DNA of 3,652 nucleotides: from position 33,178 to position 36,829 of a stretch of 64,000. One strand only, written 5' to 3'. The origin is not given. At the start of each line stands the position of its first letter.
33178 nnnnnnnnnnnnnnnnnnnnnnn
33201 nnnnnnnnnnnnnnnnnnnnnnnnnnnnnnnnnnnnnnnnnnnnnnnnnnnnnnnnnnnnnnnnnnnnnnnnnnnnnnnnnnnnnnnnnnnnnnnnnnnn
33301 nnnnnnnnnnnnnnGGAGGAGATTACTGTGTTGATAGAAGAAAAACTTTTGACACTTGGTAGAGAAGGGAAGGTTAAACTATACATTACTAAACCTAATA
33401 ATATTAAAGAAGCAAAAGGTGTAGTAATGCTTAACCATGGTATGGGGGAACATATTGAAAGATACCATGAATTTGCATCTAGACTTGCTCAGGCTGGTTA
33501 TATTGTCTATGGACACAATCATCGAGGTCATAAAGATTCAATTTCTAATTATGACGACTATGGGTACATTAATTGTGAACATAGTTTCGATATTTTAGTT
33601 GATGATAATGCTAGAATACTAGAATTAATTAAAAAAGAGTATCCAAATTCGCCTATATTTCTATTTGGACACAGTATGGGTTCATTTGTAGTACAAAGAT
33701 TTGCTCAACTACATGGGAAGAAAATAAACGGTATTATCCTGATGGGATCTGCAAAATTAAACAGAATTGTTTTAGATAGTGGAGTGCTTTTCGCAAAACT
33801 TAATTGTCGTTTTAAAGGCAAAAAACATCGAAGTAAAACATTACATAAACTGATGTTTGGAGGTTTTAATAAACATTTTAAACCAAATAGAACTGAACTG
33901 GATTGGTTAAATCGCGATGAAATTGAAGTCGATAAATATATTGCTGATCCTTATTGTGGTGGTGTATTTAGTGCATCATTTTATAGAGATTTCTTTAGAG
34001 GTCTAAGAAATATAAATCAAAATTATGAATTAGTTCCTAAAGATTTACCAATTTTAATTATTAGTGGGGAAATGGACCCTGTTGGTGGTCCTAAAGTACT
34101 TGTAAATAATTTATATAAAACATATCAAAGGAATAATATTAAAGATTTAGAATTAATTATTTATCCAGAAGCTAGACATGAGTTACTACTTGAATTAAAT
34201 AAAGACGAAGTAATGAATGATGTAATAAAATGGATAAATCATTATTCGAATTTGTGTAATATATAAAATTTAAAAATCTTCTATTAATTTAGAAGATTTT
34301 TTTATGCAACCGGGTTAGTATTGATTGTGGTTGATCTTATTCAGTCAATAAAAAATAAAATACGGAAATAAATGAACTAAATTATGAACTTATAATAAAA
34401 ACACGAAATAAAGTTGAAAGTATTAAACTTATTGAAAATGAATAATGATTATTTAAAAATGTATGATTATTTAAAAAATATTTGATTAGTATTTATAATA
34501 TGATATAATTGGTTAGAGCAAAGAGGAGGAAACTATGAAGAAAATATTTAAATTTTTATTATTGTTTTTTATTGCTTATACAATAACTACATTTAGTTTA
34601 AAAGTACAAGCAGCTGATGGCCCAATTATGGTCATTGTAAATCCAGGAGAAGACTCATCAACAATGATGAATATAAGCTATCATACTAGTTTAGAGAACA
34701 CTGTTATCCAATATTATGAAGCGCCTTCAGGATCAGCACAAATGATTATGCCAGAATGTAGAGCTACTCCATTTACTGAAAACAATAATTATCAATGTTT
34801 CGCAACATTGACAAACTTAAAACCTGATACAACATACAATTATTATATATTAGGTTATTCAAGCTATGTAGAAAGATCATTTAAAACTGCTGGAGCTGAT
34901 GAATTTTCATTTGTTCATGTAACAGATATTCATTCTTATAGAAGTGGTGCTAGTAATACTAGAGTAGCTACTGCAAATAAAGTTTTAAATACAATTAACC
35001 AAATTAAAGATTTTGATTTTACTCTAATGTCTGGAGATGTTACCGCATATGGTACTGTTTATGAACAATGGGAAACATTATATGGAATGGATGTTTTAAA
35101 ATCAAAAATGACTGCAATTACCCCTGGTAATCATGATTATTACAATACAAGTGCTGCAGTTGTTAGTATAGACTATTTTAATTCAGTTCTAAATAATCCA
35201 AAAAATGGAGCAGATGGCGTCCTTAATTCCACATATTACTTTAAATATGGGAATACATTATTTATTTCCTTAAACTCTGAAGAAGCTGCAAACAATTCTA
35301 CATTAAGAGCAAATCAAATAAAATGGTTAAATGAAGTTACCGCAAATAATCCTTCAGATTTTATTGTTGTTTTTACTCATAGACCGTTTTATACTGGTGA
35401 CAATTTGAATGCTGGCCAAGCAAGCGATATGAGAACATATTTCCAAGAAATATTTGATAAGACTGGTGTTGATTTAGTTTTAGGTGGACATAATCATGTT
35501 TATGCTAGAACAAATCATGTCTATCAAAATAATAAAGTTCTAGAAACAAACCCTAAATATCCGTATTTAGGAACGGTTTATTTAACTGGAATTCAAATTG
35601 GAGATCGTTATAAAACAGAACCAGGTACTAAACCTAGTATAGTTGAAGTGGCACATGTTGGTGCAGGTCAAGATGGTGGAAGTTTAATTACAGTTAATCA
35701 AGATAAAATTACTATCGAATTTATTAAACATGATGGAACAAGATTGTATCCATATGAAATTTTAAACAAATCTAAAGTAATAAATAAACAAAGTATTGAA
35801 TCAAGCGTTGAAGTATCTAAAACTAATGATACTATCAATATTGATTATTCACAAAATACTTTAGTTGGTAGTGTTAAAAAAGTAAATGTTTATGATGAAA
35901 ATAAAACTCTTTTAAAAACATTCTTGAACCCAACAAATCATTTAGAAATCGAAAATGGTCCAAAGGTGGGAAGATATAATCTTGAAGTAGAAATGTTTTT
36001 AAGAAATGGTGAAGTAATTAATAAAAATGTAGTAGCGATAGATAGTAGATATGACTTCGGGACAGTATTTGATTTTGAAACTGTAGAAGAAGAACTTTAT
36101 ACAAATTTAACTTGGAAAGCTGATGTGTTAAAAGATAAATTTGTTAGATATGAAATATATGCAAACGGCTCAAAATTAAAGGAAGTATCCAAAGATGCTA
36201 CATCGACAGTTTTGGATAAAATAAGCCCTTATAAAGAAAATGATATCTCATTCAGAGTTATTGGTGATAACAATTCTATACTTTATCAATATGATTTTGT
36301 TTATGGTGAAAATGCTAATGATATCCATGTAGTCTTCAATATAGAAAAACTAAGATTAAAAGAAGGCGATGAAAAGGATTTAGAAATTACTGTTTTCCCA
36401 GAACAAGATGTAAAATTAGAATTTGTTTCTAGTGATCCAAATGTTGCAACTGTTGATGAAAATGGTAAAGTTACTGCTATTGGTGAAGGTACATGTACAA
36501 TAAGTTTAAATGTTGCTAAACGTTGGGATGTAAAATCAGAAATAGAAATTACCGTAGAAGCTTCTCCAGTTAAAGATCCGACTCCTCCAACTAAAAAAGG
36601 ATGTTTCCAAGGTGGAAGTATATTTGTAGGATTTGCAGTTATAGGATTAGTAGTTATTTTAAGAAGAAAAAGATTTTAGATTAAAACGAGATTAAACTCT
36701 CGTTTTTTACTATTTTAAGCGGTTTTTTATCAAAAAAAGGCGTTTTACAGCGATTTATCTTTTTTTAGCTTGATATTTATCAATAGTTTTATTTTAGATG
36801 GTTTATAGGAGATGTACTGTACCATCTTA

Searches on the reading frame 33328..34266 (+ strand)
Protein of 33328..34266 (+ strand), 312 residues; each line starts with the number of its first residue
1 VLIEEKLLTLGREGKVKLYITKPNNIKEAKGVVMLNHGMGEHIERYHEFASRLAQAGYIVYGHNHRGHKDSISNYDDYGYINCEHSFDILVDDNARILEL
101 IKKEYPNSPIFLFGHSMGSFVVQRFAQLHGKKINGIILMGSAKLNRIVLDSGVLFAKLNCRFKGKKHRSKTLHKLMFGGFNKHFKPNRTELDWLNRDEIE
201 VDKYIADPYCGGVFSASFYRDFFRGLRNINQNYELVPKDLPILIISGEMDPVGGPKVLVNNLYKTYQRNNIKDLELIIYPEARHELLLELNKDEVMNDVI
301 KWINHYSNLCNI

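Call 35: search_protein_families(library=pfam, proteins=[window:33328-34266:+], max_evalue=0.001)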
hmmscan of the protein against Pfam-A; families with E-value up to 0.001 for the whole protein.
window:33328-34266:+ (312 aa): 9 families
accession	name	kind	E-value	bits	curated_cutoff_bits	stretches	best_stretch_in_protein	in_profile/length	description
PF12146.15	Hydrolase_4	-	6.4e-51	173.4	27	1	28-290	2-238/239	Serine aminopeptidase, S33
PF00561.26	Abhydrolase_1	-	2.4e-19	70.4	25.8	1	32-288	2-242/245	alpha/beta hydrolase fold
PF12697.13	Abhydrolase_6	-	6.6e-07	30.6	26.3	1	32-288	1-208/217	Alpha/beta hydrolase family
PF01738.24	DLH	-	6.6e-07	29.6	21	0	19-60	4-44/217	Dienelactone hydrolase family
PF02230.22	Abhydrolase_2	-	1.9e-06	28.3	23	0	227-303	144-213/217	Phospholipase/Carboxylesterase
PF10230.15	LIDHydrolase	-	3.6e-06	27.4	27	1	46-138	18-115/262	Lipid-droplet associated hydrolase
PF12695.13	Abhydrolase_5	-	3.4e-05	24.1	27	0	100-141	48-89/164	Alpha/beta hydrolase family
PF20408.4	Abhydrolase_11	-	0.00017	21.8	27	0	31-140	3-106/193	Alpha/beta hydrolase domain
PF00326.27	Peptidase_S9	-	0.00055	19.9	22.6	0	232-308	137-211/213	Prolyl oligopeptidase family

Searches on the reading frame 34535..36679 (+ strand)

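Call 60: search_protein_families(library=pfam, proteins=[window:34535-36679:+], max_evalue=0.001)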
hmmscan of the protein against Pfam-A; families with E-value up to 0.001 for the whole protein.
window:34535-36679:+ (714 aa): 6 families
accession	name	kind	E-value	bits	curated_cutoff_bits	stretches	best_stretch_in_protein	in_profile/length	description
PF00149.33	Metallophos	-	1.2e-19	71.9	21.5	1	125-323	2-191/191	Calcineurin-like phosphoesterase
PF16656.11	Pur_ac_phosph_N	-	5e-08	33.8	30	1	33-118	4-93/93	Purple acid Phosphatase, N-terminal domain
PF02368.24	Big_2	-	8.7e-07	29.3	22.8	1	608-658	14-66/79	Bacterial Ig-like domain (group 2)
PF22359.2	Big-like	-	5.7e-06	26.9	27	1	630-676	5-48/48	Bacterial Ig-like domain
PF00041.27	fn3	-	7.9e-05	23.2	25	0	46-110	17-71/84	Fibronectin type III domain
PF09587.15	PGA_cap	-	0.00039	20.4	27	1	260-332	174-241/255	Bacterial capsule synthesis protein PGA_cap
